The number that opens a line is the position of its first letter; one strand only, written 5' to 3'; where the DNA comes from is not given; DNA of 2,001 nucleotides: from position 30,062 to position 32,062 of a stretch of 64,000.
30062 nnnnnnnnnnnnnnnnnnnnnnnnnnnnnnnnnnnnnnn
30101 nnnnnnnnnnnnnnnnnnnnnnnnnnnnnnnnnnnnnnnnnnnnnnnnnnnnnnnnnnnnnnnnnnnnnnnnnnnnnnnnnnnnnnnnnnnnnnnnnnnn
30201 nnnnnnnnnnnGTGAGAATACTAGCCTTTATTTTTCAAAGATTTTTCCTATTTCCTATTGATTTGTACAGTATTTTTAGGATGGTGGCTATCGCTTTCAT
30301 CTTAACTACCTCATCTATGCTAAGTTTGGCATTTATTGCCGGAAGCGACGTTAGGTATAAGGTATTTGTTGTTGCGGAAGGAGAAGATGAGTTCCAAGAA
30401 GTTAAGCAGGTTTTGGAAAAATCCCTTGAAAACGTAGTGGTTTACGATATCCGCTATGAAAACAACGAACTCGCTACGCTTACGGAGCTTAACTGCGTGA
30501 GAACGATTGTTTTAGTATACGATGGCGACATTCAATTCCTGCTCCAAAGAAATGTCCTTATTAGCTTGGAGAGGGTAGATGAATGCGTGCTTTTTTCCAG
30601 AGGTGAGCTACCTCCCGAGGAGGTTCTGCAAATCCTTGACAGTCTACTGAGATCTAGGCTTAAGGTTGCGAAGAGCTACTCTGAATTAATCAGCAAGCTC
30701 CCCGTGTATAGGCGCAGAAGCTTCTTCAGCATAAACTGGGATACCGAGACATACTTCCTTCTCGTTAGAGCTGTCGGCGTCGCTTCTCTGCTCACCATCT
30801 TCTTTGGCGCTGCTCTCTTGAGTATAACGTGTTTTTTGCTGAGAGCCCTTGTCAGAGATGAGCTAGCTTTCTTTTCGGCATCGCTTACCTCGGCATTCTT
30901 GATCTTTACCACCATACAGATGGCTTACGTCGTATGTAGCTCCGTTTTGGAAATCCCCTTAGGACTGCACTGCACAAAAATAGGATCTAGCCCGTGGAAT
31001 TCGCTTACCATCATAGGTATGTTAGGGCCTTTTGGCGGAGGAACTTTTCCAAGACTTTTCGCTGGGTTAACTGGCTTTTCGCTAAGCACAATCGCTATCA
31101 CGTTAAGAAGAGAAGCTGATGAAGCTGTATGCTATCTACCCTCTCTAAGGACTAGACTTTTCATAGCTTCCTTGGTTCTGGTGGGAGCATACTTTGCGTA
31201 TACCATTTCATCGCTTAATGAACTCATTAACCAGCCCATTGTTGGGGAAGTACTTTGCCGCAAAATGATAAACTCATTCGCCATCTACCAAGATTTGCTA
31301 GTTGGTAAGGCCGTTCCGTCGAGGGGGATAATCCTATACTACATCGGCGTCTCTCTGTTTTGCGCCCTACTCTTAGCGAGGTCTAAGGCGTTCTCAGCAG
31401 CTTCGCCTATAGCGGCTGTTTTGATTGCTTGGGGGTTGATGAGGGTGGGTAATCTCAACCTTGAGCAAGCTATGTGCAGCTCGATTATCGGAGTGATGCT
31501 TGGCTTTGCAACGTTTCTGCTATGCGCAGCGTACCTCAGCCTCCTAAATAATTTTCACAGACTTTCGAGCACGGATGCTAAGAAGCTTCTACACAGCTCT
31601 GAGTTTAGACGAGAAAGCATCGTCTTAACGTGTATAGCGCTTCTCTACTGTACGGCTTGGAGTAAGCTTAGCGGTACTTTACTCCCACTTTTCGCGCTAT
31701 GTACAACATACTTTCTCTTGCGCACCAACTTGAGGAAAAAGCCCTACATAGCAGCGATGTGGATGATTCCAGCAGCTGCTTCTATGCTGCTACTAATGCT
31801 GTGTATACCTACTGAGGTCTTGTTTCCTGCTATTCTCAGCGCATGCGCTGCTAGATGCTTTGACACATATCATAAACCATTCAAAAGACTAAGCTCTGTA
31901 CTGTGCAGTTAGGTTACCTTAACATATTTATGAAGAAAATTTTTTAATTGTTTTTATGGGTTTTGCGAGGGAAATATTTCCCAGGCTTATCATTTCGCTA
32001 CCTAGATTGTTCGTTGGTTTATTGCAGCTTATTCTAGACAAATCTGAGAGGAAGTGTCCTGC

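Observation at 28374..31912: Family A is directly followed by a second unassigned membrane protein family (B) - pair 1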

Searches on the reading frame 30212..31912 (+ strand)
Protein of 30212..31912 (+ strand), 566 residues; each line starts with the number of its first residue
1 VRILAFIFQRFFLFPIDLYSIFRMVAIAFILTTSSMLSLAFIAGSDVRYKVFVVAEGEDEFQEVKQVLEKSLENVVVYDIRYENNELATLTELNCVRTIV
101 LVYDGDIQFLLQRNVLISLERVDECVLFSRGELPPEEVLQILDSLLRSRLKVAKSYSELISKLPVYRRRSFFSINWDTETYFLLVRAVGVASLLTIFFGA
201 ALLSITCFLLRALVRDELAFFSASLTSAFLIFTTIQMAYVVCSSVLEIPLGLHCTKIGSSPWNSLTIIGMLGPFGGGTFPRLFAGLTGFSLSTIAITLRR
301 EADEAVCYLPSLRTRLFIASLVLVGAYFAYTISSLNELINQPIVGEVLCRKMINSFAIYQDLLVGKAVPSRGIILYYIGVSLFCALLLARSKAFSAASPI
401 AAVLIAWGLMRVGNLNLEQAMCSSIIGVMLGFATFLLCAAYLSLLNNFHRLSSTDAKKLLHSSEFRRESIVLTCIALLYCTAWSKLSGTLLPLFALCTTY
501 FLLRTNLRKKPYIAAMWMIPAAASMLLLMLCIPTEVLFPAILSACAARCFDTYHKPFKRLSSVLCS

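Call 7: search_protein_families(library=pfam, proteins=[window:30212-31912:+], max_evalue=0.1)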
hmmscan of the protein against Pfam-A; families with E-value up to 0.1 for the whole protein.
window:30212-31912:+ (566 aa): 0 families

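Call 8: search_protein_families(library=ncbifam, proteins=[window:30212-31912:+], max_evalue=0.1)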
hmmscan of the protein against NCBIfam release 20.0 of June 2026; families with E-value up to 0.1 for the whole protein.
window:30212-31912:+ (566 aa): 0 families

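Call 9: find_homologous_proteins(query=window:30212-31912:+, max_evalue=0.001)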
Query window:30212-31912:+ (566 aa): 2 proteins with E <= 0.001 among 8000 candidates.
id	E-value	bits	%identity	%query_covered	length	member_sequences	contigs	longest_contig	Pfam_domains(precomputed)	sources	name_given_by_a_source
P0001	0.0e+0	1218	100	100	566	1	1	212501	-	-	-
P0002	4.5e-65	239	32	87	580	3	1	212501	-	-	-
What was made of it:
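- Checked: The call for B1 is identical to the ORF (P0001, 566 aa; call 9).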

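Call 13: find_encoding_contigs(protein=P0001, flank=10000, max_places=6)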
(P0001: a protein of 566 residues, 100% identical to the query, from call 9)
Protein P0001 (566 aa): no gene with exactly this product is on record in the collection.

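Call 14: find_encoding_contigs(protein=P0002, flank=10000, max_places=6)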
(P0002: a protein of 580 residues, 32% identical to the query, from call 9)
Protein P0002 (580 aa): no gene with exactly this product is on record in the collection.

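Call 24: find_related_loci(query=A1, collection=genome_contigs, flank=10000)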
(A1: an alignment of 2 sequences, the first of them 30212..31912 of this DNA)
Query A1 (566 aa) in genome_contigs; peptide patterns used: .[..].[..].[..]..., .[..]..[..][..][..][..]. (x = any residue, [..] = any of these).
103 stretches matched a pattern, but none encodes a relative of the query by tblastn (E <= 1e-3).

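Call 25: search_protein_representatives(alignment_id=A1)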
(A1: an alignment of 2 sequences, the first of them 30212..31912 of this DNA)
Query: 2 sequences, 609 profile positions. Proteins with E-value up to 0.001 (for the whole library): 70; up to 1e-10: 45; up to 1e-30: 4. The best 70 are listed.
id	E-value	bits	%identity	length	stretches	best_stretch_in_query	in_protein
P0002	0.0e+00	1082.8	-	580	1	7-609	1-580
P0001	0.0e+00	1039.0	-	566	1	19-604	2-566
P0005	5.2e-42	160.7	-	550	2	27-335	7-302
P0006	2.1e-37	145.5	-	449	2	49-321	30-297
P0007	7.8e-30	120.5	-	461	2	46-321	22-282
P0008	5.5e-28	114.4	-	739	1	41-474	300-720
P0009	1.8e-27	112.7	-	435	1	36-473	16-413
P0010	2.7e-27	112.1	-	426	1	60-473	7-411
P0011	1.1e-26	110.1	-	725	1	29-481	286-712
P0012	1.4e-26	109.8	-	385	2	45-329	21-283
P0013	3.1e-26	108.6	-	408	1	52-489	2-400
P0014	2.6e-24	102.2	-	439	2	41-319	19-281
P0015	3.2e-24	102.0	-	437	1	44-471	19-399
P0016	6.2e-24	101.0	-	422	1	45-474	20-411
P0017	1.0e-22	97.0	-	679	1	24-479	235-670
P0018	1.9e-22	96.1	-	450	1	44-476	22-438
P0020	2.5e-21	92.4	-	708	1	41-470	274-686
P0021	5.0e-21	91.4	-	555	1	45-480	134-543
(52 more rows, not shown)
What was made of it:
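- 70 relatives at E<=1e-3 among 1.84 billion representatives (call 25).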

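Call 27: search_protein_families(library=pfam, alignment_id=A2, max_evalue=0.01)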
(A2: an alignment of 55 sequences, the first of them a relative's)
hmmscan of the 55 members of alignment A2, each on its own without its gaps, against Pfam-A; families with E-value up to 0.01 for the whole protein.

A. member 1, P0001 (566 aa): 0 families

B. families by the number of members that match (of 55 scanned): 3 families
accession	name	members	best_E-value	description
PF12679.13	ABC2_membrane_2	1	0.00053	ABC-2 family transporter protein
PF19727.4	DUF6219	1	0.0019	Family of unknown function (DUF6219)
PF24535.1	DUF7598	1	0.0049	Domain of unknown function (DUF7598)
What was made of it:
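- Pfam Wzy_C, O-ag_pol_Wzy, EpsG and O_anti_polymase gave no hit (call 27). 54 of 55 members gave no such hit, and no TauE hit appeared at all (call 27).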

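Call 28: predict_structure(alignment_id=A1)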
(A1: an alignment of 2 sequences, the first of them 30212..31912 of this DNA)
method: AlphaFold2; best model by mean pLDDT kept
length: 566 residues; sequences in the alignment: 2
mean_pLDDT: 42.2   pTM: 0.32
mean pLDDT of the five models: 42.2, 41.2, 40.6, 39.6, 37.6
residues with pLDDT >= 90: 0; 70-90: 77; 50-70: 30; < 50: 459
segments of 3 or more residues with pLDDT < 50: 1-47, 82-85, 89-95, 166-566
pLDDT, mean of each block of 10 residues (from residue 1): 35 39 45 43 43 76 81 63 49 57 80 69 78 80 77 85 52 38 45 45 43 39 40 40 32 27 27 28 30 34 26 30 31 32 31 31 29 39 38 36 41 35 37 36 34 35 32 33 29 35 34 31 30 27 28 30 27
secondary structure, 60 per line:
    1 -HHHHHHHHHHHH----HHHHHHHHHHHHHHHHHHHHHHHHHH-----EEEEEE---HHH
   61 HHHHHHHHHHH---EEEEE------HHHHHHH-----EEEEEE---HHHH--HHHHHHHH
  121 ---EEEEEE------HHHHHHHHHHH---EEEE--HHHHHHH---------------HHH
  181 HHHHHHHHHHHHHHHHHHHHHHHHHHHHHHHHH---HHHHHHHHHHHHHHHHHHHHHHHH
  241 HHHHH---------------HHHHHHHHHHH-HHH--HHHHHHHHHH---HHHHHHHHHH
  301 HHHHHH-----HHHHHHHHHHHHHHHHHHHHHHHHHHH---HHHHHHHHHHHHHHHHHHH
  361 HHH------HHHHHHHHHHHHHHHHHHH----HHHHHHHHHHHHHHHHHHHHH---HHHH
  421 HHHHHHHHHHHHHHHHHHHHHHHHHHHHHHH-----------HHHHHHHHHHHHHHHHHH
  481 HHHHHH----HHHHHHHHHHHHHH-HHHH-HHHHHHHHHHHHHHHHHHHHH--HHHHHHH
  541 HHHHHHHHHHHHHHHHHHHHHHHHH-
elements in order: H2-13 H18-43 E49-54 H58-71 E75-79 H86-92 E98-103 H107-110 H113-120 E124-129 H136-146 E150-153 H156-162 H178-213 H217-245 H261-271 H278-287 H291-306 H312-338 H342-363 H370-388 H393-413 H417-451 H463-486 H491-504 H506-509 H511-531 H534-565

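Call 30: search_solved_structures(query=A2, max_evalue=10)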
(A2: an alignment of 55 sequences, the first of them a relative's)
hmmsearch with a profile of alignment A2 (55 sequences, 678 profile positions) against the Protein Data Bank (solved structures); distinct sequences matched with E-value up to 10: 3.
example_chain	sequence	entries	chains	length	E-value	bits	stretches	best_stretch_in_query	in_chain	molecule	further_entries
7unh_A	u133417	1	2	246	0.041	15.6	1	198-270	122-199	SP2 designed chlorophyll dimer protein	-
7uni_A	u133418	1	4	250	0.043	15.5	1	198-270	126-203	SP2-ZnPPaM designed chlorophyll dimer protein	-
2l69_A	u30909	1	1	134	0.081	14.6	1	271-386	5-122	Rossmann 2x3 fold protein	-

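Call 33: find_homologous_proteins(query=A2, max_evalue=0.001)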
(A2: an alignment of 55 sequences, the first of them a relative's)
Query A2 (55 sequences) (566 aa, profile of the alignment): 2 proteins with E <= 0.001 among 8000 candidates.
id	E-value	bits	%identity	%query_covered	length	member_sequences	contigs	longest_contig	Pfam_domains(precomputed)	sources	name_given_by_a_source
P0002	4.4e-102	361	32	87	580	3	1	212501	-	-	-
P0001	3.6e-94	335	100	100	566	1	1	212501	-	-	-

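Call 34: find_encoding_contigs(protein=P0005, flank=10000, max_places=4)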
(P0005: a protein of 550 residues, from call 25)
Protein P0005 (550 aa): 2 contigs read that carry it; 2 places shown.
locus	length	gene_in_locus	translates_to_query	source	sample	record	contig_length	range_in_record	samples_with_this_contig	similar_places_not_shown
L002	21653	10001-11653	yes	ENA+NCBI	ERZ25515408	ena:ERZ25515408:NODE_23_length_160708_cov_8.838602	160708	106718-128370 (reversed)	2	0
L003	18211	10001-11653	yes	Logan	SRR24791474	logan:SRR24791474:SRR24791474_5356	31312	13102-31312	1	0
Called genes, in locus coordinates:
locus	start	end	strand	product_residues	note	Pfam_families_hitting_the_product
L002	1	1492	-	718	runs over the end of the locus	-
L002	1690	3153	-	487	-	PF00884:Sulfatase, PF01663:Phosphodiest, PF16347:SGSH_C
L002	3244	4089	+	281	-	PF00535:Glycos_transf_2, PF13641:Glyco_tranf_2_3 (weak)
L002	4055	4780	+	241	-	PF01209:Ubie_methyltran, PF13489:Methyltransf_23, PF07021:MetW (weak), PF13847:Methyltransf_31, PF08241:Methyltransf_11, PF08242:Methyltransf_12, PF13649:Methyltransf_25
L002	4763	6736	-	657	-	PF13522:GATase_6, PF13537:GATase_7, PF00733:Asn_synthase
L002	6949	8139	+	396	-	PF01041:DegT_DnrJ_EryC1, PF00155:Aminotran_1_2 (faint), PF01212:Beta_elim_lyase (weak)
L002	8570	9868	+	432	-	PF13231:PMT_2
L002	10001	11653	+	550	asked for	-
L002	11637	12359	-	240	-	PF00535:Glycos_transf_2, PF10111:Glyco_tranf_2_2, PF13641:Glyco_tranf_2_3 (weak)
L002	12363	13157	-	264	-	PF01209:Ubie_methyltran, PF13489:Methyltransf_23, PF02353:CMAS (weak), PF13649:Methyltransf_25, PF13847:Methyltransf_31, PF08241:Methyltransf_11, PF08242:Methyltransf_12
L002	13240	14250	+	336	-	PF00106:adh_short (faint), PF01073:3Beta_HSD, PF01370:Epimerase, PF02719:Polysacc_synt_2, PF04321:RmlD_sub_bind, PF16363:GDP_Man_Dehyd, PF13460:NAD_binding_10 (weak), PF07993:NAD_binding_4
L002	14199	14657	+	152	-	-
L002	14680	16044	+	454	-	PF13231:PMT_2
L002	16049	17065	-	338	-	PF01408:GFO_IDH_MocA, PF02894:GFO_IDH_MocA_C, PF22725:GFO_IDH_MocA_C3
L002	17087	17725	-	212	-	PF25087:GMPPB_C (faint), PF25084:LbH_EIF2B, PF00132:Hexapep (weak)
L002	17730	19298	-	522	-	PF01943:Polysacc_synt, PF13440:Polysacc_synt_3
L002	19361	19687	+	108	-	-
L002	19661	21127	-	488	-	-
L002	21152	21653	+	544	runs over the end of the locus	PF01663:Phosphodiest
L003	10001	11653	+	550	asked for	-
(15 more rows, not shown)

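Call 35: find_encoding_contigs(protein=P0006, flank=10000, max_places=3)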
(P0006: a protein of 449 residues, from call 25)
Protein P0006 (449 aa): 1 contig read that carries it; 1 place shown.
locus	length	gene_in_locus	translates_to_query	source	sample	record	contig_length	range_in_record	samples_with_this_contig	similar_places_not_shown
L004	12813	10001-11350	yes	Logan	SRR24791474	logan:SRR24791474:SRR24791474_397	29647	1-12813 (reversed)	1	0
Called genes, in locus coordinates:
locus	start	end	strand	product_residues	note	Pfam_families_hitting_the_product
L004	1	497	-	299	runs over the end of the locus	PF13506:Glyco_transf_21 (faint), PF00535:Glycos_transf_2, PF10111:Glyco_tranf_2_2 (weak), PF13641:Glyco_tranf_2_3, PF13632:Glyco_trans_2_3 (weak)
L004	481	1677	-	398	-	PF13477:Glyco_trans_4_2, PF13439:Glyco_transf_4, PF13579:Glyco_trans_4_4, PF00534:Glycos_transf_1, PF13692:Glyco_trans_1_4, PF13524:Glyco_trans_1_2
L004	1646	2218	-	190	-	PF25087:GMPPB_C (faint), PF00132:Hexapep, PF14602:Hexapep_2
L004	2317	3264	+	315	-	PF10096:DUF2334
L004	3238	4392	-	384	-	PF01041:DegT_DnrJ_EryC1, PF00155:Aminotran_1_2, PF01053:Cys_Met_Meta_PP (weak), PF01212:Beta_elim_lyase (weak)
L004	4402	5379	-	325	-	PF00106:adh_short (weak), PF01073:3Beta_HSD, PF01370:Epimerase, PF02719:Polysacc_synt_2, PF04321:RmlD_sub_bind, PF07993:NAD_binding_4, PF13460:NAD_binding_10 (weak), PF16363:GDP_Man_Dehyd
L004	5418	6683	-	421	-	PF13439:Glyco_transf_4 (weak), PF13579:Glyco_trans_4_4, PF00534:Glycos_transf_1, PF13692:Glyco_trans_1_4, PF13524:Glyco_trans_1_2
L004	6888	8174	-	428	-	PF13439:Glyco_transf_4, PF13579:Glyco_trans_4_4 (faint), PF00534:Glycos_transf_1, PF13692:Glyco_trans_1_4, PF13524:Glyco_trans_1_2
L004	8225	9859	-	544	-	PF01663:Phosphodiest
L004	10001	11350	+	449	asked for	-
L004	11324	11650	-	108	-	-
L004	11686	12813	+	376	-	?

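Call 36: find_encoding_contigs(protein=P0008, flank=10000, max_places=3)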
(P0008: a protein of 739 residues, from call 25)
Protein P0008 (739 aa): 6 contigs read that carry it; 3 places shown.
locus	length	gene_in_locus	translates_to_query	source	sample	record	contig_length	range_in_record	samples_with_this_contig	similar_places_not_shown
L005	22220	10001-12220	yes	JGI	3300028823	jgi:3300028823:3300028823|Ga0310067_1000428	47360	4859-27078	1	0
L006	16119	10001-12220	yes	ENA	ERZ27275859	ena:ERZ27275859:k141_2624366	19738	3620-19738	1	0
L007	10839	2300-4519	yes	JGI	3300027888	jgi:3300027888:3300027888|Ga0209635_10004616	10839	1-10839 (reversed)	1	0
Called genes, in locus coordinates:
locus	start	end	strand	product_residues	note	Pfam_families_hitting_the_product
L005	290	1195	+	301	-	PF00953:Glycos_transf_4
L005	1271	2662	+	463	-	PF04007:DUF354, PF14947:HTH_45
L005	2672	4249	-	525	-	PF01210:NAD_Gly3P_dh_N (faint), PF03446:NAD_binding_2 (faint), PF03721:UDPG_MGDP_dh_N, PF06677:Auto_anti-p27, PF03721:UDPG_MGDP_dh_N, PF00984:UDPG_MGDP_dh, PF03720:UDPG_MGDP_dh_C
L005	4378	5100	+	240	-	PF00483:NTP_transferase, PF12804:NTP_transf_3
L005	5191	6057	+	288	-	PF25939:DUF7982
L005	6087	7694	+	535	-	-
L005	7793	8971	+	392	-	PF13439:Glyco_transf_4, PF13579:Glyco_trans_4_4, PF00534:Glycos_transf_1, PF13692:Glyco_trans_1_4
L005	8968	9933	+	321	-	PF01073:3Beta_HSD, PF01370:Epimerase, PF02719:Polysacc_synt_2, PF04321:RmlD_sub_bind, PF05368:NmrA, PF07993:NAD_binding_4, PF16363:GDP_Man_Dehyd, PF13460:NAD_binding_10, +1 more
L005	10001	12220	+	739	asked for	-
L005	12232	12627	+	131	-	-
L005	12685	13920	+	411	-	PF13439:Glyco_transf_4, PF00534:Glycos_transf_1, PF13692:Glyco_trans_1_4, PF13524:Glyco_trans_1_2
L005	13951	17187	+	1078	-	-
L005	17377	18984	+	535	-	-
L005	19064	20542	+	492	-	PF00884:Sulfatase, PF01663:Phosphodiest, PF16347:SGSH_C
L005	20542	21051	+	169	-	PF00535:Glycos_transf_2, PF10111:Glyco_tranf_2_2 (weak), PF13641:Glyco_tranf_2_3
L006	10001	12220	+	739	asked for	-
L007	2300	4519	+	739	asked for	-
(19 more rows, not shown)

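Call 37: find_encoding_contigs(protein=P0009, flank=10000, max_places=3)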
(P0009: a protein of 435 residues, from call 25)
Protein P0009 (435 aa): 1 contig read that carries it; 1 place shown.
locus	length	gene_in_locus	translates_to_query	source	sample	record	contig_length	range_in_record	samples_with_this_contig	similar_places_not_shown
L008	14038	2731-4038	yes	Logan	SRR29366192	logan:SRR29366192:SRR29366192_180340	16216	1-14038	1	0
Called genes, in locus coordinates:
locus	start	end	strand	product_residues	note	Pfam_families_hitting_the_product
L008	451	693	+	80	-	-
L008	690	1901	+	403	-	PF02310:B12-binding (weak), PF04055:Radical_SAM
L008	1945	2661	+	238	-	PF08241:Methyltransf_11, PF03269:DUF268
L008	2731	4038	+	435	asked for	-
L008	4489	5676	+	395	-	PF13231:PMT_2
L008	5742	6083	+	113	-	-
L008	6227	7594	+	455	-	PF13231:PMT_2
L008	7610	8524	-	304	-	PF00535:Glycos_transf_2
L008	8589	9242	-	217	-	PF01209:Ubie_methyltran (weak), PF08003:Methyltransf_9, PF13489:Methyltransf_23, PF13847:Methyltransf_31, PF08241:Methyltransf_11, PF08242:Methyltransf_12, PF13649:Methyltransf_25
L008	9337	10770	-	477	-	PF02310:B12-binding, PF04055:Radical_SAM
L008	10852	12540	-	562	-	PF25840:Ulvan_lyase_N (weak)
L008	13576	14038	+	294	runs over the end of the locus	PF13489:Methyltransf_23, PF01209:Ubie_methyltran (weak), PF05175:MTS (faint), PF13847:Methyltransf_31, PF08241:Methyltransf_11, PF08242:Methyltransf_12, PF13649:Methyltransf_25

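Call 40: predict_structure(alignment_id=A2)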
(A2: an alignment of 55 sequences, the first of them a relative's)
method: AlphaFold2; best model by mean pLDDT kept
length: 566 residues; sequences in the alignment: 55
mean_pLDDT: 80.3   pTM: 0.78
mean pLDDT of the five models: 80.3, 78.9, 78.7, 78.2, 77.8
residues with pLDDT >= 90: 306; 70-90: 94; 50-70: 88; < 50: 78
segments of 3 or more residues with pLDDT < 50: 483-494, 501-566
pLDDT, mean of each block of 10 residues (from residue 1): 65 73 97 98 95 96 97 95 92 96 91 94 96 93 96 97 85 92 98 98 97 93 97 98 97 82 94 92 96 88 66 73 72 67 58 61 75 95 93 87 96 94 92 91 83 68 62 67 49 51 45 46 42 36 38 40 35
secondary structure, 60 per line:
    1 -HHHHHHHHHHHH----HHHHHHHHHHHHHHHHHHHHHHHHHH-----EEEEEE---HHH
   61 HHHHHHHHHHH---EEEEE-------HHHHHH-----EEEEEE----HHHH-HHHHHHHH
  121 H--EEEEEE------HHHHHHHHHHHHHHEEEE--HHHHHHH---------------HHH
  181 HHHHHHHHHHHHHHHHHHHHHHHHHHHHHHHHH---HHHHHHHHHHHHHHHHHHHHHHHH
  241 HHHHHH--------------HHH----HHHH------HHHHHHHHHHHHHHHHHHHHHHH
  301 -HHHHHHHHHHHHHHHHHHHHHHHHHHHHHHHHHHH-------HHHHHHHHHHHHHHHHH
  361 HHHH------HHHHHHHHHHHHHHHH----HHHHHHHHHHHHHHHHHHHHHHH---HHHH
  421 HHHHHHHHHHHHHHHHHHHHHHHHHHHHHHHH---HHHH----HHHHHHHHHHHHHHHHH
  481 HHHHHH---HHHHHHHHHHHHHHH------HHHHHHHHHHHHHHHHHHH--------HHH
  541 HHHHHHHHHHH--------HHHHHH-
elements in order: H2-13 H18-43 E49-54 H58-71 E75-79 H87-92 E98-103 H108-111 H113-121 E124-129 H136-149 E150-153 H156-162 H178-213 H217-246 H268-271 H278-300 H302-336 H344-364 H371-386 H391-413 H417-452 H456-459 H464-486 H490-504 H511-529 H538-551 H560-565
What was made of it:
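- Checked: It is followed by a five-strand beta/alpha domain (aa ~44-177), seven core TM helices and 3-4 low-confidence C-terminal helices (call 40).
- The core is mostly above 90 over aa ~20-300 and ~370-450, but only 58-75 over aa ~300-370 (call 40).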
